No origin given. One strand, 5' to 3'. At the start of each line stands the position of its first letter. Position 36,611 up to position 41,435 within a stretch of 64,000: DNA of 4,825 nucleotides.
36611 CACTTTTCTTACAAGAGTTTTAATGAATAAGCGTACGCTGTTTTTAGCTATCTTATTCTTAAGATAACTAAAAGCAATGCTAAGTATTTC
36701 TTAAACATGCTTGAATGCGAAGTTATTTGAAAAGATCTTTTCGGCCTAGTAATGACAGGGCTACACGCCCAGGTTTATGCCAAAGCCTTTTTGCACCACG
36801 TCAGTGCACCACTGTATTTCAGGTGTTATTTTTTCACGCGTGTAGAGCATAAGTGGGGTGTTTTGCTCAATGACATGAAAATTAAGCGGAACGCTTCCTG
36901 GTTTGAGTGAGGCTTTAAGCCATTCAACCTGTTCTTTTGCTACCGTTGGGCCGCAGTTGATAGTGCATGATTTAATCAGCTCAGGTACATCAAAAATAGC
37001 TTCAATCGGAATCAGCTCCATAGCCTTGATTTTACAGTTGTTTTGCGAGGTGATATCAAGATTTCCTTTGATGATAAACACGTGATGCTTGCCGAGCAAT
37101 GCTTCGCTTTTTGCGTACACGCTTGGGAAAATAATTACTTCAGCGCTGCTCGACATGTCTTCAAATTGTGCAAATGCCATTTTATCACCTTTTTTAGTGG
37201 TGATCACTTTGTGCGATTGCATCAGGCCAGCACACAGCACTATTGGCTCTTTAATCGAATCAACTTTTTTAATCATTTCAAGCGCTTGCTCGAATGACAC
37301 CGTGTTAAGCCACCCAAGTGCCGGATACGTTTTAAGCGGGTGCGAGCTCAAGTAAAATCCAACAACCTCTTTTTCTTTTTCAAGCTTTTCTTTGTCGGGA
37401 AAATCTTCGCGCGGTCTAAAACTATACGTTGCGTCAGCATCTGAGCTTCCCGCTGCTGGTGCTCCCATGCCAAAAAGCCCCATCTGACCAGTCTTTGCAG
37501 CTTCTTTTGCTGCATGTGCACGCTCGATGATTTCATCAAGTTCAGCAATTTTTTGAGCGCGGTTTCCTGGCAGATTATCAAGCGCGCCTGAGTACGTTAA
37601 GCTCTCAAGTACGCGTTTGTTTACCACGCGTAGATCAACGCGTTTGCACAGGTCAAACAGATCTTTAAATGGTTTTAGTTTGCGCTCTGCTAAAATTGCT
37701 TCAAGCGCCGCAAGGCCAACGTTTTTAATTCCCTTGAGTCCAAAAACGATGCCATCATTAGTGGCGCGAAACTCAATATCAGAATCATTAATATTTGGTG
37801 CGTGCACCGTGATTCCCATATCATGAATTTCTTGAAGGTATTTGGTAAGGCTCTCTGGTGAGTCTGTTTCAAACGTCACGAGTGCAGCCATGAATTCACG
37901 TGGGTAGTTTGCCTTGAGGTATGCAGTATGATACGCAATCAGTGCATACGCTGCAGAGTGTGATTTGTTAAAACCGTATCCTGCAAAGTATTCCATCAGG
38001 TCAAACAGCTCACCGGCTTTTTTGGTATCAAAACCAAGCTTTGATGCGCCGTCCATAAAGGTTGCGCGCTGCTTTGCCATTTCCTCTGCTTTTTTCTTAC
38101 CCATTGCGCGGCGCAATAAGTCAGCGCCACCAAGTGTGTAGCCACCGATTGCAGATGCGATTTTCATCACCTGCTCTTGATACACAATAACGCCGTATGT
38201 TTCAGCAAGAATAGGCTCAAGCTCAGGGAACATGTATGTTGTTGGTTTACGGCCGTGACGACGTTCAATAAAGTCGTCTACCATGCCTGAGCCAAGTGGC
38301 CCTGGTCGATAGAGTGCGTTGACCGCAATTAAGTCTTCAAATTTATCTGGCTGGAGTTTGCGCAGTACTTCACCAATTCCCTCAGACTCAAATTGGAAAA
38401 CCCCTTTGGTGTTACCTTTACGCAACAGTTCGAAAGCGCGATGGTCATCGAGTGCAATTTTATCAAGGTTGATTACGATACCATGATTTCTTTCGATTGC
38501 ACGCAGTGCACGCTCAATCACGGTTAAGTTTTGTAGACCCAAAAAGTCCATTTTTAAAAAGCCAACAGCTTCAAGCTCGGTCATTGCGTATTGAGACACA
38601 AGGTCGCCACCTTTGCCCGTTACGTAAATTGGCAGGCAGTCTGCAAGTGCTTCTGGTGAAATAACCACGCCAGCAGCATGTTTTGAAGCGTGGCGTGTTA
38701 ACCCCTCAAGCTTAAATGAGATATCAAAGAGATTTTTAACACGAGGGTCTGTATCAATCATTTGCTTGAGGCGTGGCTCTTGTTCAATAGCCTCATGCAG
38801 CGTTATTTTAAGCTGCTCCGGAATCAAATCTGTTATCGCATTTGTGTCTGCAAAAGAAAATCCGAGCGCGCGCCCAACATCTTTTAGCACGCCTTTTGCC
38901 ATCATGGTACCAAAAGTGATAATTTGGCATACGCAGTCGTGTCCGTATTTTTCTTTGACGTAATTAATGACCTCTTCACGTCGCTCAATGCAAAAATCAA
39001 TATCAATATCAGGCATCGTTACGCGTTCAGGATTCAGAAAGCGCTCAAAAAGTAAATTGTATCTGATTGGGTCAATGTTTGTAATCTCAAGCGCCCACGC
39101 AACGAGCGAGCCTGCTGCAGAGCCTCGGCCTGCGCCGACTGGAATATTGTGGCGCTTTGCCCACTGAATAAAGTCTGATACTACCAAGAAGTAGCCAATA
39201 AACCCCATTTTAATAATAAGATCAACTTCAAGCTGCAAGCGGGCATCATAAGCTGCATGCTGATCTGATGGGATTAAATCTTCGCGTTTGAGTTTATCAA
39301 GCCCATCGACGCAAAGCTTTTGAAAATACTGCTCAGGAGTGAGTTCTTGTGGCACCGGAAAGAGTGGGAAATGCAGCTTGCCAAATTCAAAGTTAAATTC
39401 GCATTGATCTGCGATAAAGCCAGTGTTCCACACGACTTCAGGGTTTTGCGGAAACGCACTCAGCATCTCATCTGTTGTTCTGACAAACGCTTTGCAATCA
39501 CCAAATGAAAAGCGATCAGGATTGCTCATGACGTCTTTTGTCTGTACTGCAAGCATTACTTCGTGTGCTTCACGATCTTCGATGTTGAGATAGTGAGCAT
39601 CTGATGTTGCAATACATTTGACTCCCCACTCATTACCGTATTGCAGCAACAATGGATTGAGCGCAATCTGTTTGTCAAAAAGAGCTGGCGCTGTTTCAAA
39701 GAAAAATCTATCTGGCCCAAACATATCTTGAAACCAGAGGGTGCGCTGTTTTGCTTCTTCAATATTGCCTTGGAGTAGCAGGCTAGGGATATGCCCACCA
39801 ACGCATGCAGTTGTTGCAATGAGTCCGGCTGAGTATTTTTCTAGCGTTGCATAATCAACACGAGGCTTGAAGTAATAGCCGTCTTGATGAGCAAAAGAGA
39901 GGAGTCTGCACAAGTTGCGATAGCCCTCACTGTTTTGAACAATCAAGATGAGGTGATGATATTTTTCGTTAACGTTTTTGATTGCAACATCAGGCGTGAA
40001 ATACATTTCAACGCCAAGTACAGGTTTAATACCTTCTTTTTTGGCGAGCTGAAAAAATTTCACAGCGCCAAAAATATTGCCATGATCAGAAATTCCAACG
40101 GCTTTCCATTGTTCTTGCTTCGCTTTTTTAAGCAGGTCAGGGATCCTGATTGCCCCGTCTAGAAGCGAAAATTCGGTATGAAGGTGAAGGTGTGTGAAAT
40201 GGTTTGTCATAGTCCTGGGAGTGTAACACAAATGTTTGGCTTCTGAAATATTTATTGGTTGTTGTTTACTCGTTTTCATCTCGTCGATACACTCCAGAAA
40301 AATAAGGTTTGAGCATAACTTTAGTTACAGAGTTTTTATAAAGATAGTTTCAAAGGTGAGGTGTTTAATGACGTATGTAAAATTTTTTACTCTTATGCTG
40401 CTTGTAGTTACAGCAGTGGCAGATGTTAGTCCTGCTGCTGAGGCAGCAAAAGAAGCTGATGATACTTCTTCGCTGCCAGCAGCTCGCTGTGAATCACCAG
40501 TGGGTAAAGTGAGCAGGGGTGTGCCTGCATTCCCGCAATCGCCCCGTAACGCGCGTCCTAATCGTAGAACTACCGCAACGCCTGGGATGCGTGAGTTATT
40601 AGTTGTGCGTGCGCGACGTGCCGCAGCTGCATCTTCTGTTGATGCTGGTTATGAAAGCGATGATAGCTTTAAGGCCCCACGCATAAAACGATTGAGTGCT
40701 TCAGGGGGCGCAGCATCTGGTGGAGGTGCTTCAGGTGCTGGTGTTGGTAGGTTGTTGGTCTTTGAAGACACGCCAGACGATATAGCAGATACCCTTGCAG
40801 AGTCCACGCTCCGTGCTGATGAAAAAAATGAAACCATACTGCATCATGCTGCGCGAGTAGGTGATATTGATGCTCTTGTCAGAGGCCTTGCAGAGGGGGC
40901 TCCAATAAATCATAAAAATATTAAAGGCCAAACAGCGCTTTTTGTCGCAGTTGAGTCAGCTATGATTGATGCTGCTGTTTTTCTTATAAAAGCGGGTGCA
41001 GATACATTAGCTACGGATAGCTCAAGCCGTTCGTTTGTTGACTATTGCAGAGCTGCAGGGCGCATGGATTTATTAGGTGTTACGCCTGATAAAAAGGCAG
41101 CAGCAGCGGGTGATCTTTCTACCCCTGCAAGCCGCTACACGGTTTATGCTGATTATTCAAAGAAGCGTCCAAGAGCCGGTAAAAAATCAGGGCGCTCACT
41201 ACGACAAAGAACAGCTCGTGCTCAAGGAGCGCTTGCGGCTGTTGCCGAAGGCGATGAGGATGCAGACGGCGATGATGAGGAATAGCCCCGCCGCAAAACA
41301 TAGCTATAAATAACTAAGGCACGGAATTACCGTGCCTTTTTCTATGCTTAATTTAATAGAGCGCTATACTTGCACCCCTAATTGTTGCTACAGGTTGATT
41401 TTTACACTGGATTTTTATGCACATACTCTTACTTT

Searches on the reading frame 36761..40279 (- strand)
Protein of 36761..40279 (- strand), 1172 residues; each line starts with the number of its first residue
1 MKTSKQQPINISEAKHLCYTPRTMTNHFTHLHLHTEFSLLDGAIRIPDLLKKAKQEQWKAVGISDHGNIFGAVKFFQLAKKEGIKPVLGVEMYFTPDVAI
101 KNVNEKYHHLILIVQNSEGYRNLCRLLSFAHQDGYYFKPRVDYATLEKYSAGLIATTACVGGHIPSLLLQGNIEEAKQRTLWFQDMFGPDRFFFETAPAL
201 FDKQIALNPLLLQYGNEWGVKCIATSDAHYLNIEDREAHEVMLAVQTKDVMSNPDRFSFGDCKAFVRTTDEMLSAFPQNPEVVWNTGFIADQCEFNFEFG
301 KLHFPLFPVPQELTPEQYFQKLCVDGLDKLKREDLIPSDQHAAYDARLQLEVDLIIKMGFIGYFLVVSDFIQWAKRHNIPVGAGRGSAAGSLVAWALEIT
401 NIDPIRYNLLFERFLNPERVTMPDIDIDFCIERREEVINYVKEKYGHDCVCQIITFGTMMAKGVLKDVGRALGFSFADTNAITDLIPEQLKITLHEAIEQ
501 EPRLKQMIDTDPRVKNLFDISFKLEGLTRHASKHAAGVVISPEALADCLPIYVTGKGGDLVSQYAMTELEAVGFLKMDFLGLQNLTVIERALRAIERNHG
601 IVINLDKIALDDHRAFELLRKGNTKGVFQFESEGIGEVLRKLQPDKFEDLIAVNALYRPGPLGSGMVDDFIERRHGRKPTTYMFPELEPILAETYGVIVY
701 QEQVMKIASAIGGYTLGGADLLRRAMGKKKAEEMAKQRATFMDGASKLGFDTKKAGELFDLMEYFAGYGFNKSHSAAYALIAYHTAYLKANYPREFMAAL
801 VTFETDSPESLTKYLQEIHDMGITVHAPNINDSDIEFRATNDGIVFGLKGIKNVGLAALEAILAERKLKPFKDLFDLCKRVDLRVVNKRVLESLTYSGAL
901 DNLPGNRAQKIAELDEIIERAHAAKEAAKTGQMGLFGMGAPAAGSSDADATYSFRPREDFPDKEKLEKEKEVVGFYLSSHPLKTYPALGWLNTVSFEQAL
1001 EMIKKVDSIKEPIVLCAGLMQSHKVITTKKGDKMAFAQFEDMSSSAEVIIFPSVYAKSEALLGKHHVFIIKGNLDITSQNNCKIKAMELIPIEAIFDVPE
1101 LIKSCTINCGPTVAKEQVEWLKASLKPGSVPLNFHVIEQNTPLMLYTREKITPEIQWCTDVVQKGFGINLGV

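Call 9: find_related_loci(query=window:36761-40279:-, collection=genome_contigs, flank=10000)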
Query window:36761-40279:- (1172 aa) in genome_contigs; peptide patterns used: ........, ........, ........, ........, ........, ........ (x = any residue, [..] = any of these).
598 stretches matched a pattern (row limit reached: there are more); 594 encode a relative of the query (tblastn E <= 1e-3); the best 80 are kept; 80 distinct loci.
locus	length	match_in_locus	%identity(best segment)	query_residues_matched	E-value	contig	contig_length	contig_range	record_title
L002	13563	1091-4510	72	16-1155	0e+0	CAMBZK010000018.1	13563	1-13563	MAG: candidate division TM6 bacterium UASB124 isolate LH-02apr19-240 genome assembly, contig: LH-02apr19-C10239, whole g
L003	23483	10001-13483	66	13-1172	0e+0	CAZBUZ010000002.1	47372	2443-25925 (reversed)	MAG TPA_asm: uncultured Pseudomonadota bacterium isolate SRP239243_co1_192 genome assembly, contig: NODE_908_length_4737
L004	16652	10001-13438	65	25-1170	0e+0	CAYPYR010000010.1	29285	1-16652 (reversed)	MAG TPA_asm: uncultured Pseudomonadota bacterium isolate SRP302447_co1_64 genome assembly, contig: NODE_4316_length_2928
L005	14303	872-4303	62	24-1172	0e+0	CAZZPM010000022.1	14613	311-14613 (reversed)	MAG TPA_asm: uncultured Pseudomonadota bacterium isolate SRP219642_co8_77 genome assembly, contig: NODE_5927_length_1461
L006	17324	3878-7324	60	17-1168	0e+0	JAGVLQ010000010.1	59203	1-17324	MAG: Candidatus Babeliales bacterium isolate SW_22 c_000000037552, whole genome shotgun sequence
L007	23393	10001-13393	70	24-1152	0e+0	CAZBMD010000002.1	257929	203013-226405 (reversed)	MAG TPA_asm: uncultured Pseudomonadota bacterium isolate SRP286056_co2_83 genome assembly, contig: NODE_27_length_257929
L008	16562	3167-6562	59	23-1151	0e+0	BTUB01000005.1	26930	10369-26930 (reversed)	MAG: Candidatus Babeliales bacterium AMX-MBFR-12 DNA, sequence005, whole genome shotgun sequence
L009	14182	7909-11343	60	18-1155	0e+0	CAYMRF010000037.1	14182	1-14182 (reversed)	MAG TPA_asm: uncultured Pseudomonadota bacterium isolate SRP262948_co1_58 genome assembly, contig: NODE_4242_length_1418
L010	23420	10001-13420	60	9-1151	0e+0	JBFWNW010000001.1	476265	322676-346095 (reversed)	MAG: Candidatus Babeliales bacterium isolate CA_2019_TPBF_121 NODE_147_length_476265_cov_8.371577_TPBF, whole genome sho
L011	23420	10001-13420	57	23-1172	0e+0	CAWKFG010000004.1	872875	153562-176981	MAG: uncultured bacterium isolate MFD09206.bin.2.34 genome assembly, contig: contig_9159, whole genome shotgun sequence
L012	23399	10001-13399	64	22-1152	0e+0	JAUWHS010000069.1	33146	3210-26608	MAG: bacterium isolate CSMAG_2274 CSMAG_2274_k141_161180_length_33146_cov_18.0000, whole genome shotgun sequence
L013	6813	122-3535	58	15-1151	0e+0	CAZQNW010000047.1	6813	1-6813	MAG TPA_asm: uncultured Pseudomonadota bacterium isolate binchicken_co190_25 genome assembly, contig: NODE_17317_length_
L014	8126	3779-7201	58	27-1165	0e+0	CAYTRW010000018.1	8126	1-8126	MAG TPA_asm: uncultured Pseudomonadota bacterium isolate SRP257259_co1_342 genome assembly, contig: NODE_14271_length_81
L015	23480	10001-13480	57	14-1170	0e+0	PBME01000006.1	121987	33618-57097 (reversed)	MAG: Epsilonproteobacteria bacterium isolate SP22 153059, whole genome shotgun sequence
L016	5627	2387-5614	58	16-1091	0e+0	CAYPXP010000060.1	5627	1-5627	MAG TPA_asm: uncultured Pseudomonadota bacterium isolate SRP178699_co1_193 genome assembly, contig: NODE_21238_length_56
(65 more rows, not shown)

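Call 78: search_protein_families(library=pfam, proteins=[L002:8606-9931:+, L002:9954-10889:+, L002:10939-11517:+, L002:11610-12707:+, L002:6236-7144:-, L002:7173-7967:-, L009:11530-12561:-], max_evalue=0.1)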
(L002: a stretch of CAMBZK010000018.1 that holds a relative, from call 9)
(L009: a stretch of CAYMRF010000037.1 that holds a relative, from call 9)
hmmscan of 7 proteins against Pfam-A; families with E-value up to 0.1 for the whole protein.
L002:8606-9931:+ (441 aa): 0 families

L002:9954-10889:+ (311 aa): 1 family
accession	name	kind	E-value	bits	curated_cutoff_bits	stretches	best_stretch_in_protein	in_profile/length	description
PF12683.13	DUF3798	-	0.02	14.8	24.6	0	84-148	201-265/271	Protein of unknown function (DUF3798)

L002:10939-11517:+ (192 aa): 1 family
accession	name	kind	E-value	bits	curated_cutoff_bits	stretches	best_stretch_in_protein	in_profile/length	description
PF12729.13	4HB_MCP_1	-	0.06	13.3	27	0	10-165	8-160/181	Four helix bundle sensory module for signal transduction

L002:11610-12707:+ (365 aa): 1 family
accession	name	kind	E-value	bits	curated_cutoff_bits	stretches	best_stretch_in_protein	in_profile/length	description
PF12852.13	Cupin_6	-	0.096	12.9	26.7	0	69-136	101-163/183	Cupin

L002:6236-7144:- (302 aa): 0 families

L002:7173-7967:- (264 aa): 0 families

L009:11530-12561:- (343 aa): 8 families
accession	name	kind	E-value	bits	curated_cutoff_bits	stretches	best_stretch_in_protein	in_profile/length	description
PF13637.12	Ank_4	-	1.4e-09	38.4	22.7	1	217-249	12-44/50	Ankyrin repeats (many copies)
PF12796.13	Ank_2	-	1.5e-08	35.5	27.3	1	172-263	8-87/90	Ankyrin repeats (3 copies)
PF00023.36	Ank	-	4.2e-07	30.3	21.1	0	235-260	2-26/33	Ankyrin repeat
PF13857.12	Ank_5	-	1.7e-05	25.5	27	1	215-242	30-56/56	Ankyrin repeats (many copies)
PF13606.12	Ank_3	-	0.00069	20.3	22.3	0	235-260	2-26/30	Ankyrin repeat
PF25325.1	EF-hand_EFHB_C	-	0.0044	17.2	27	1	248-305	25-74/75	EFHB C-terminal EF-hand domain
PF19955.5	EAD1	-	0.038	14.9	24.2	1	113-178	2-70/90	Effector-associated domain 1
PF17944.6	Arg_decarbox_C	-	0.07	14.1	23.3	0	109-130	23-45/51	Arginine decarboxylase C-terminal helical extension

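Call 79: search_protein_families(library=phrogs, proteins=[L002:8606-9931:+, L002:9954-10889:+, L002:10939-11517:+, L002:11610-12707:+, L002:6236-7144:-, L002:7173-7967:-], max_evalue=0.01)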
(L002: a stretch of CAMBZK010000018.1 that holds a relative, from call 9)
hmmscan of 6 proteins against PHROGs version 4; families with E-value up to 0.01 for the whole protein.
L002:8606-9931:+ (441 aa): 1 family
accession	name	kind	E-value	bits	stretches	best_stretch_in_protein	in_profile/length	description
phrog_9137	-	moron, auxiliary metabolic gene and host takeover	0.0066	16.8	0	248-288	48-88/237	cytolethal distending toxin A subunit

L002:9954-10889:+ (311 aa): 0 families

L002:10939-11517:+ (192 aa): 0 families

L002:11610-12707:+ (365 aa): 0 families

L002:6236-7144:- (302 aa): 0 families

L002:7173-7967:- (264 aa): 0 families

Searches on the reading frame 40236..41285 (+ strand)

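Call 3: search_protein_families(library=pfam, proteins=[window:40236-41285:+], max_evalue=1)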
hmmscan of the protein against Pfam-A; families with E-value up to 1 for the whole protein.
window:40236-41285:+ (349 aa): 5 families
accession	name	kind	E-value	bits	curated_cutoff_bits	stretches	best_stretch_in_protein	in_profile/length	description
PF12796.13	Ank_2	-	4.1e-08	34.1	27.3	1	195-261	26-90/90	Ankyrin repeats (3 copies)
PF00023.36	Ank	-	2.1e-06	28.1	21.1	2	231-261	2-32/33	Ankyrin repeat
PF13606.12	Ank_3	-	1.1e-05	25.7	22.3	2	198-225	2-29/30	Ankyrin repeat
PF13637.12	Ank_4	-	5.7e-05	23.8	22.7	1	202-251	1-50/50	Ankyrin repeats (many copies)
PF13857.12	Ank_5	-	9.5e-05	23.1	27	2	189-235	7-53/56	Ankyrin repeats (many copies)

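Call 4: search_protein_families(library=ncbifam, proteins=[window:40236-41285:+], max_evalue=1)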
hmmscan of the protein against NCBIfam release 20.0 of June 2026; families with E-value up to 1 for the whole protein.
window:40236-41285:+ (349 aa): 5 families
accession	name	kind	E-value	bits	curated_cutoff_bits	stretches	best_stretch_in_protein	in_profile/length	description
NF043029.1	T4SS_AnkY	equivalog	5.3e-05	21.8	600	1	196-271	455-531/543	Dot/Icm T4SS effector AnkY/LegA9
NF041931.2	MzaA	equivalog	0.00018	20.5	800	1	200-282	4-86/726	MZA anti-phage system associated sigma-70 family RNA polymerase sigma factor MzaA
NF043028.1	T4SS_AnkX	equivalog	0.00024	19.4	1400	1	197-274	547-628/938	Dot/Icm T4SS effector AnkN/AnkX/LegA8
NF043023.1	T4SS_AnkH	equivalog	0.0021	16.8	600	1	195-267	29-101/467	Dot/Icm T4SS effector AnkH/LegA3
NF043022.1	T4SS_AnkG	equivalog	0.0085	14.9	500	1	193-269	360-441/455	Dot/Icm T4SS effector AnkG/AnkZ/LegA7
